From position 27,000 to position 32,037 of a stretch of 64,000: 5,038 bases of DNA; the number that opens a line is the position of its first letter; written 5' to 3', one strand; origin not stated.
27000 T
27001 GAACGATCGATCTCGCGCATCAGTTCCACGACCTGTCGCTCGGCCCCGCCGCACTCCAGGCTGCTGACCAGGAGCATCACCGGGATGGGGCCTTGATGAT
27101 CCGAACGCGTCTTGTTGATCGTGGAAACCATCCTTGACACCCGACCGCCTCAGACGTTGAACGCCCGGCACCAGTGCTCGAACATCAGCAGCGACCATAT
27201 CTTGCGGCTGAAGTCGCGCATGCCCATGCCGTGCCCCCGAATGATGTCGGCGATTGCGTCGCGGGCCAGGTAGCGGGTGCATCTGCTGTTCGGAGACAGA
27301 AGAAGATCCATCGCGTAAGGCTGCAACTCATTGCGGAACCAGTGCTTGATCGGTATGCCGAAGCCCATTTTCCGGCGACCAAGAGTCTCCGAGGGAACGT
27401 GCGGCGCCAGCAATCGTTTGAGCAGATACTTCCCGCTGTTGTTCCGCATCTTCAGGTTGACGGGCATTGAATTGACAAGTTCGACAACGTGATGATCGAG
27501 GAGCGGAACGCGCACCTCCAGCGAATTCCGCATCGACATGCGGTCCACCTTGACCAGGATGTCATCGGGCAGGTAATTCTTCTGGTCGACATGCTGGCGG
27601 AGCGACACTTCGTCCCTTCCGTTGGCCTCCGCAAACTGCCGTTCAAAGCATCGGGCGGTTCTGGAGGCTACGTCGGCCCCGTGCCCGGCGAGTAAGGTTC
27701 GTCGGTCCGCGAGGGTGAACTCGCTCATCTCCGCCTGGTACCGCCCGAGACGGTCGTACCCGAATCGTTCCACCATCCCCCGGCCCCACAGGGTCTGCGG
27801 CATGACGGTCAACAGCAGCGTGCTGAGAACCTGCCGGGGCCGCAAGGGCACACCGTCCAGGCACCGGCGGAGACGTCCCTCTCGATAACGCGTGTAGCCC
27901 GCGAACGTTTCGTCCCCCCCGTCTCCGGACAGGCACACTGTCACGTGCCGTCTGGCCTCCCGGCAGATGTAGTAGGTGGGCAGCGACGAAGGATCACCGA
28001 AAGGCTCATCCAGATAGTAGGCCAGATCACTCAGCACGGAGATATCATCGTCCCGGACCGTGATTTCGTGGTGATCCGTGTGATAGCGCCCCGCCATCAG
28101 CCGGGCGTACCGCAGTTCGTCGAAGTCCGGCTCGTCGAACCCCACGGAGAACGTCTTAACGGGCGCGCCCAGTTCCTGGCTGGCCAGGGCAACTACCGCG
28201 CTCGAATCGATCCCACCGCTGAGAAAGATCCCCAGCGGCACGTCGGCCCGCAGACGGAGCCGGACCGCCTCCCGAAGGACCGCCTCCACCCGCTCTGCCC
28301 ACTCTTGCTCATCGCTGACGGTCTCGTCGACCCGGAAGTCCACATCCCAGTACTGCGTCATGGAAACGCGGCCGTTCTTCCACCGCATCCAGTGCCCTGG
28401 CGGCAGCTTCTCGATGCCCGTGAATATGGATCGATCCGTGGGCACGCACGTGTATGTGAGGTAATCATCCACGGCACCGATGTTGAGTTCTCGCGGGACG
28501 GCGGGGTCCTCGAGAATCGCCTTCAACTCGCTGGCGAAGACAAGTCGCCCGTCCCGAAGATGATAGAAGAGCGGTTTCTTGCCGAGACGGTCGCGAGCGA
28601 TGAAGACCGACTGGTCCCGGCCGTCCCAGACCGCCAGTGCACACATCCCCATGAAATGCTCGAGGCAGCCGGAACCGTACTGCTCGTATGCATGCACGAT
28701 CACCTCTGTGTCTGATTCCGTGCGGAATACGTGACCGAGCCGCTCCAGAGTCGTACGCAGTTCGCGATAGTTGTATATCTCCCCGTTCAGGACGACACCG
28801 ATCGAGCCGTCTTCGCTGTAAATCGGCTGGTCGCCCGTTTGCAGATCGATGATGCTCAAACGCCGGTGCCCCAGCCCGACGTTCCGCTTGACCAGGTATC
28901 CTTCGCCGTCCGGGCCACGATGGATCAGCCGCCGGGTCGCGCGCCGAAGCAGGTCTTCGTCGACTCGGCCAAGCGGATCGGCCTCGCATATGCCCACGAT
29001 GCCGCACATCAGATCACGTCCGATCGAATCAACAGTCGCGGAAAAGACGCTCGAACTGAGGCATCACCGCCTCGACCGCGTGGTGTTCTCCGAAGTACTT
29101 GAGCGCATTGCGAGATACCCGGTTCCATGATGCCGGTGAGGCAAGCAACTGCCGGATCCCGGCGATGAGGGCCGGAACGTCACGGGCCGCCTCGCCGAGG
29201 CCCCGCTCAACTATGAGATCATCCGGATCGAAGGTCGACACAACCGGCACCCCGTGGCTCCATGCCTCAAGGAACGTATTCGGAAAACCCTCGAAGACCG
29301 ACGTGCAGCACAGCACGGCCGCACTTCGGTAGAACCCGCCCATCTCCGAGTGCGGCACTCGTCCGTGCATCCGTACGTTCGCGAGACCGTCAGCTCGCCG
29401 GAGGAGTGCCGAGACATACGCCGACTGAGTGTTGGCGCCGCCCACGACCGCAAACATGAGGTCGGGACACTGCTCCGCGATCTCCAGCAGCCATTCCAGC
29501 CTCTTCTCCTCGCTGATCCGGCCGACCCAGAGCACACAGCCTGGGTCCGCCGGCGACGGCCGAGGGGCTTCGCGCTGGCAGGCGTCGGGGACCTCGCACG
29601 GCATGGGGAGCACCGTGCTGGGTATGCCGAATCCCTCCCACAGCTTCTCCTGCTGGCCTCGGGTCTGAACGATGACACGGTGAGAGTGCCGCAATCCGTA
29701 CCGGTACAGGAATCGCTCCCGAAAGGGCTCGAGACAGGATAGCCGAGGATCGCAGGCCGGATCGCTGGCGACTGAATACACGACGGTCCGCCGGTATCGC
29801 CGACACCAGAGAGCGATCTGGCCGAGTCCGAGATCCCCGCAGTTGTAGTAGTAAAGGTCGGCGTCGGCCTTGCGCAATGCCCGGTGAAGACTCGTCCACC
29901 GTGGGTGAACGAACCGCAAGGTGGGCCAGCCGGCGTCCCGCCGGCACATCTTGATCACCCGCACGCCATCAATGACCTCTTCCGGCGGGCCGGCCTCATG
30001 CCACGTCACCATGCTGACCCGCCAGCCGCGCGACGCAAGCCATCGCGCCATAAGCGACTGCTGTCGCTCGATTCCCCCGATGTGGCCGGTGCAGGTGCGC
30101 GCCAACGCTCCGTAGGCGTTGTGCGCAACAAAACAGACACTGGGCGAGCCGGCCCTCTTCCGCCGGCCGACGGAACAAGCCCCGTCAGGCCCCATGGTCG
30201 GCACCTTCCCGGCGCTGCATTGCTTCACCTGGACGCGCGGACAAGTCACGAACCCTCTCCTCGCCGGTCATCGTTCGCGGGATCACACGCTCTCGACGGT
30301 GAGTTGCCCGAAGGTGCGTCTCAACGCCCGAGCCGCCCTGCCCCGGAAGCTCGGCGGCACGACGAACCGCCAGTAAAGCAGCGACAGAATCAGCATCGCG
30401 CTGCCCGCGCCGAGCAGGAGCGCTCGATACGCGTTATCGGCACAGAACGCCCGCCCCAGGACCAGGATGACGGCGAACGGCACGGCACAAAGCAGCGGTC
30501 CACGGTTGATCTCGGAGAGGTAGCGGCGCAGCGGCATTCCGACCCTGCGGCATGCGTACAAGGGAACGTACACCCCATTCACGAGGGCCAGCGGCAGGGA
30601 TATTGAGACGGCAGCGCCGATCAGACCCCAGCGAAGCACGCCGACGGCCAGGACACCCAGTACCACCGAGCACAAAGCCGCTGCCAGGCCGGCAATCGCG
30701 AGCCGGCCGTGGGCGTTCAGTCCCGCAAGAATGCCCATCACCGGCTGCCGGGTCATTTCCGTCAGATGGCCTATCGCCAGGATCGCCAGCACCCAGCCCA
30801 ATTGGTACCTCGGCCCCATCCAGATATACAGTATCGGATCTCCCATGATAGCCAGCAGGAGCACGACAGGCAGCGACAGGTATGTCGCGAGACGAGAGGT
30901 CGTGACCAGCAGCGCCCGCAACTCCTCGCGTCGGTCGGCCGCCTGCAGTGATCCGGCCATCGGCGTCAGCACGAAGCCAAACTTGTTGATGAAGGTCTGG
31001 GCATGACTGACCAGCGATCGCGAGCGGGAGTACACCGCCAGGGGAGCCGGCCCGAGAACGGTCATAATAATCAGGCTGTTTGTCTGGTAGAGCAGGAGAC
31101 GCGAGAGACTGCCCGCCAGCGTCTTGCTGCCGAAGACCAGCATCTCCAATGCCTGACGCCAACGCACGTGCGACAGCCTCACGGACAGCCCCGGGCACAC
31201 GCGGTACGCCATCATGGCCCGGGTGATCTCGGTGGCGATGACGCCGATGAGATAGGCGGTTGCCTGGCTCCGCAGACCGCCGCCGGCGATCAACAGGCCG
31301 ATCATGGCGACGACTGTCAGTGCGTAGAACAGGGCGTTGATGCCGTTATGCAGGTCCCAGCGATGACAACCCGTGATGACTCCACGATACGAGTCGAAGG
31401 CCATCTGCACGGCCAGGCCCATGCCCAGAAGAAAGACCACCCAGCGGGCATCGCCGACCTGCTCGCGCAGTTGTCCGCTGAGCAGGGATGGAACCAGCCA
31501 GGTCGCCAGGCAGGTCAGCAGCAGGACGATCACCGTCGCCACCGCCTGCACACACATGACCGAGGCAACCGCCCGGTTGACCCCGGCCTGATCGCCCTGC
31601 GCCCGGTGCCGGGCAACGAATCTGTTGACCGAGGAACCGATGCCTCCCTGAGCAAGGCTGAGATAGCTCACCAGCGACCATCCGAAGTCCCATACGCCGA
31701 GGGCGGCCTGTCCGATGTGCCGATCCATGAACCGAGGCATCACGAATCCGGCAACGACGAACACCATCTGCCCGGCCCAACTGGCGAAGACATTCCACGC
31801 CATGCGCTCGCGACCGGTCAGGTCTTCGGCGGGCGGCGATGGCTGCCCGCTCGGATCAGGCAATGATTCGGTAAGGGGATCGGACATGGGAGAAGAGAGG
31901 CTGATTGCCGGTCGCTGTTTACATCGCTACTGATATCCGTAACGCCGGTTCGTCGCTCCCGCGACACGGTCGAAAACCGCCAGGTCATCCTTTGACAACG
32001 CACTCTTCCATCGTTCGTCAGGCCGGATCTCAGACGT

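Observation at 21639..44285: ~22.6-kb single-strand EPS operon opened by a NusG/UpxY-like specialised antiterminator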

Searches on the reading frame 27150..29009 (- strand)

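Call 5: search_protein_families(library=pfam, proteins=[window:27150-29009:-])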
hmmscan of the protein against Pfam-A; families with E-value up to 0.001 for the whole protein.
window:27150-29009:- (619 aa): 3 families
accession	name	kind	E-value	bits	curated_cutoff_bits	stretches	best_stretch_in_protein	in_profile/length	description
PF00733.27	Asn_synthase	-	1.8e-106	357.2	21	1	241-614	2-353/354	Asparagine synthase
PF13537.11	GATase_7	-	2.4e-45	154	25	1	48-166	1-122/123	Glutamine amidotransferase domain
PF13522.11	GATase_6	-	5.2e-43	146.6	27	1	33-161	1-130/130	Glutamine amidotransferase domain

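Call 7: search_protein_families(library=ncbifam, proteins=[window:27150-29009:-], max_evalue=0.01)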
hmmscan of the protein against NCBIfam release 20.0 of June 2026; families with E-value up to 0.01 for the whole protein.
window:27150-29009:- (619 aa): 11 families
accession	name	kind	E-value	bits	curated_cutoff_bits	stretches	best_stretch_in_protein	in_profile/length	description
TIGR03108.1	eps_aminotran_1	hypoth_equivalog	1.8e-196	654.6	816.9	1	1-615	1-626/628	XrtA/PEP-CTERM system amidotransferase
TIGR01536.1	asn_synth_AEB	equivalog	8.7e-148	493.5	267.1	1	2-550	1-517/517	asparagine synthase (glutamine-hydrolyzing)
TIGR03104.1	trio_amidotrans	equivalog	1.1e-123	413.6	570.1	2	1-375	1-383/589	N-acetylglutaminylglutamine amidotransferase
NF006949.0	PRK09431.1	equivalog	8.1e-94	315.1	499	3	1-167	1-167/554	asparagine synthase B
NF033535.1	lass_lactam_cya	exception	3.6e-81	273.6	525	2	1-375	1-383/668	lasso peptide isopeptide bond-forming cyclase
NF033561.1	macrolact_Ik_Al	subfamily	6.7e-20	71.2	300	1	188-369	147-331/561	albusnodin/ikarugamycin family macrolactam cyclase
NF001484.0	PRK00331.1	subfamily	9.7e-13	47.3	381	1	60-167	85-200/601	isomerizing glutamine--fructose-6-phosphate transaminase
TIGR01135.1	glmS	equivalog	1.1e-11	44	418.05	1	60-167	84-199/607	glutamine--fructose-6-phosphate transaminase (isomerizing)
TIGR01134.1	purF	equivalog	4.6e-10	39.4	350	1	40-167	62-201/432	amidophosphoribosyltransferase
NF002048.0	PRK00876.1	subfamily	8.1e-06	24.9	313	1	229-283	11-64/330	NAD(+) synthase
TIGR00268.2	TIGR00268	equivalog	0.0039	16.5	150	1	254-318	11-76/259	ATP-dependent sacrificial sulfur transferase LarE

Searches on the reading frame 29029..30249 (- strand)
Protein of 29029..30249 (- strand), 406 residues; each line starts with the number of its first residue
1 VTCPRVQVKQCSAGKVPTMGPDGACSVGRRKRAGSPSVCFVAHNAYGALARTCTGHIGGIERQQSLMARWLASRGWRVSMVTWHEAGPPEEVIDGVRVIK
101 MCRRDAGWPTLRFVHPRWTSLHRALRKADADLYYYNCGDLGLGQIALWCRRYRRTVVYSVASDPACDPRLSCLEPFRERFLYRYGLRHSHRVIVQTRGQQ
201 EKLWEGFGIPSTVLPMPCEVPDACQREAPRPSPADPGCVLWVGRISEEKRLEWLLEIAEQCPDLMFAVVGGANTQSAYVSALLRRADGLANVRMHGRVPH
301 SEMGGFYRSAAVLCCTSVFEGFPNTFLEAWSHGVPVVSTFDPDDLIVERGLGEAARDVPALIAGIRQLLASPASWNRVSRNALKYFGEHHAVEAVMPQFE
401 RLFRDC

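Call 5: search_protein_families(library=pfam, proteins=[window:29029-30249:-])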
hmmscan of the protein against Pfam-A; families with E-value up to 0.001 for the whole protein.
window:29029-30249:- (406 aa): 5 families
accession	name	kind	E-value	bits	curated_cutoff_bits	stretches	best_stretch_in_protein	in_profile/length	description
PF13692.12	Glyco_trans_1_4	-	1.7e-19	70.9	27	1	239-370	4-141/142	Glycosyl transferases group 1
PF13579.12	Glyco_trans_4_4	-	1.9e-16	61.3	29.7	1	58-211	1-149/158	Glycosyl transferase 4-like domain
PF00534.26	Glycos_transf_1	-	1.9e-16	60.5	26.4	1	232-383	11-170/172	Glycosyl transferases group 1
PF13439.12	Glyco_transf_4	-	1.4e-11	45.1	28.5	1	57-214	1-162/170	Glycosyltransferase Family 4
PF13524.12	Glyco_trans_1_2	-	4.6e-06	27.1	25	1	252-399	3-142/144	Glycosyl transferase-like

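Call 7: search_protein_families(library=ncbifam, proteins=[window:29029-30249:-], max_evalue=0.01)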
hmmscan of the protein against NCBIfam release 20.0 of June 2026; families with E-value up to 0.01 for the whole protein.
window:29029-30249:- (406 aa): 26 families (the best 25 are shown)
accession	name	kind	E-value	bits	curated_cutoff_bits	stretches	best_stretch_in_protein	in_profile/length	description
NF038229.1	Glyco4_Geo_Pelo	equivalog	1.6e-14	53.7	400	1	250-404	179-334/338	GPMC system family 4 glycosyltransferase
TIGR04047.1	MSMEG_0565_glyc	hypoth_equivalog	2.8e-08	33.3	259.85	1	251-339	212-306/373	MSMEG_0565 family glycosyltransferase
NF007396.0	PRK09922.1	equivalog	3.6e-07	29.4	385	1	231-348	177-301/361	lipopolysaccharide 1,6-galactosyltransferase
NF047881.1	glyco_SdgB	exception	2.3e-06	26.6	800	1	238-385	323-476/496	serine-aspartate repeat adhesin O-glycosyltransferase SdgB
NF047684.1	TeichurnBiosyTuaC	equivalog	2.5e-06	26.7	550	1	233-339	216-319/391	teichuronic acid biosynthesis protein TuaC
TIGR03088.1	stp2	hypoth_equivalog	3.8e-06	26.2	409.05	1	260-404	226-371/374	TIGR03088 family PEP-CTERM/XrtA system glycosyltransferase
NF007640.0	PRK10307.1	subfamily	7.6e-06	25.1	276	1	235-403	228-404/411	WcaI family glycosyltransferase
TIGR04063.1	stp3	hypoth_equivalog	1.1e-05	24.5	442.05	1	254-403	235-392/397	TIGR04063 family PEP-CTERM/XrtA system glycosyltransferase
TIGR04157.1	glyco_rSAM_CFB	subfamily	1.3e-05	24.4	400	1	238-339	229-330/406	TIGR04157 family glycosyltransferase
TIGR03449.1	mycothiol_MshA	equivalog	1.3e-05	24.3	462.5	1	238-339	222-333/406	D-inositol-3-phosphate glycosyltransferase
TIGR04348.1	TIGR04348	equivalog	1.8e-05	24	300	1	239-339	140-242/310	selenoneine biosynthesis selenosugar synthase SenB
NF047880.1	glyco_SdgA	exception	2.3e-05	23.2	800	1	242-387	321-472/488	serine-aspartate repeat adhesin O-glycosyltransferase SdgA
NF041876.1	EPS_EpsE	equivalog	0.00018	20.9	400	1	233-382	211-372/389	exopolysaccharide biosynthesis GT4 family glycosyltransferase EpsE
TIGR02918.1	TIGR02918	equivalog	0.0002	20.2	574.6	1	195-337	277-420/500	accessory Sec system glycosyltransferase GtfA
NF053787.1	GlcN_PG_synth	equivalog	0.00022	20.2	480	1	239-402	200-355/361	N-acetylglucosaminyl phosphatidylglycerol synthase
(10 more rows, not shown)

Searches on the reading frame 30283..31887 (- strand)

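Call 5: search_protein_families(library=pfam, proteins=[window:30283-31887:-])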
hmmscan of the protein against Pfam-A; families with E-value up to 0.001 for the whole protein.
window:30283-31887:- (534 aa): 1 family
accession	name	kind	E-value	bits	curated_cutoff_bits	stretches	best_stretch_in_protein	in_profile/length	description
PF13440.11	Polysacc_synt_3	-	7e-14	52.2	23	1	196-361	126-288/293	Polysaccharide biosynthesis protein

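Call 7: search_protein_families(library=ncbifam, proteins=[window:30283-31887:-], max_evalue=0.01)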
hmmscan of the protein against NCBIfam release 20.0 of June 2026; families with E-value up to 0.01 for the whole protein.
window:30283-31887:- (534 aa): 3 families
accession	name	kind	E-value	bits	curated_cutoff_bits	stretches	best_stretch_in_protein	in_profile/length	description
TIGR02900.1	spore_V_B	equivalog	3.2e-08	32.8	372.3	2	42-136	14-109/488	stage V sporulation protein B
NF041503.1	WZX_like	subfamily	4.5e-07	29.3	300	1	114-427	98-409/429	O-unit flippase-like protein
TIGR00797.1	matE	subfamily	9.4e-05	21.5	147.4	1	266-427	11-175/396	MATE family efflux transporter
